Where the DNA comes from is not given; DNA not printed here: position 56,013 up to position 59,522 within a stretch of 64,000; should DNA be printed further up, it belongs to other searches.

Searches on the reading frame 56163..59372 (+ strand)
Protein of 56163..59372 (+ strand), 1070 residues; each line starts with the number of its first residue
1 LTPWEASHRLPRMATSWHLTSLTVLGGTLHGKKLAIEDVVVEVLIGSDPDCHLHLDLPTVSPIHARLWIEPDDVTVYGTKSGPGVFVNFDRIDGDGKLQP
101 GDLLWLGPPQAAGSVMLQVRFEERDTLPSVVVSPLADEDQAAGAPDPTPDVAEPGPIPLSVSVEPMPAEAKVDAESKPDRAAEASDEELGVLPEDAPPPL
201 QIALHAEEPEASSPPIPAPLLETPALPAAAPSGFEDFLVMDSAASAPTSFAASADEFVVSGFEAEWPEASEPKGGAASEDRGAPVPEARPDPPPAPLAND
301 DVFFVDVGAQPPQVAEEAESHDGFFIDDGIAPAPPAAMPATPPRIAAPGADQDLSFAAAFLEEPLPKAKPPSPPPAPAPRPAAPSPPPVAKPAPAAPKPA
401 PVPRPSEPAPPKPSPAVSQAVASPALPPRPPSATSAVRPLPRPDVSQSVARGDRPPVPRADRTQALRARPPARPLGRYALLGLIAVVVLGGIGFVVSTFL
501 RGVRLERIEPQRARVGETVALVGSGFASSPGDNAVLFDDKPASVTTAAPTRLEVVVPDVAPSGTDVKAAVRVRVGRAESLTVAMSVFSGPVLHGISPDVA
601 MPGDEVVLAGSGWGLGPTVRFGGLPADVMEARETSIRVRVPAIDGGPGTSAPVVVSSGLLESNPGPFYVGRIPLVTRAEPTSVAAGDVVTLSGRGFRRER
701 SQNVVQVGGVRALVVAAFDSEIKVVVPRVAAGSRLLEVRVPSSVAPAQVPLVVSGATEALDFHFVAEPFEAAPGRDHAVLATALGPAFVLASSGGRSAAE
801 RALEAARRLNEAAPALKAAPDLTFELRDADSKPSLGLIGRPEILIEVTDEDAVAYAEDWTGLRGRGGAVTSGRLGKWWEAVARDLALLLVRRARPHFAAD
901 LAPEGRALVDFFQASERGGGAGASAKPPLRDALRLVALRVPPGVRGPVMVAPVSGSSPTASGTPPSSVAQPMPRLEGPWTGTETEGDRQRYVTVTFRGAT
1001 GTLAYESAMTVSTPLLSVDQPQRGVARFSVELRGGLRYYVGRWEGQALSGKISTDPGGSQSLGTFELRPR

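Call 24: find_related_loci(query=window:56163-59372:+, collection=genome_contigs, flank=10000)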
Query window:56163-59372:+ (1070 aa) in genome_contigs; peptide patterns used: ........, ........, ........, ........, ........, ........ (x = any residue, [..] = any of these).
320 stretches matched a pattern; 2 encode a relative of the query (tblastn E <= 1e-3); 2 distinct loci.
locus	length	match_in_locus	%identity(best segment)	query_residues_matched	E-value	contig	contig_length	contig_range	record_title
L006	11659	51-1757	32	485-1067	5e-51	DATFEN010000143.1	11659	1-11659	MAG TPA_asm: Vicinamibacteria bacterium isolate SMAG_U8608 k141_2025980, whole genome shotgun sequence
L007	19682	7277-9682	32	21-1067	2e-45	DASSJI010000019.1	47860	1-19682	MAG TPA_asm: Vicinamibacteria bacterium isolate SMAG_U1111 k141_544975, whole genome shotgun sequence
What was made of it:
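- Tried and rejected: find_related_loci on genome_contigs with the FHA protein found only Vicinamibacteria relatives at 32% identity (call 24).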
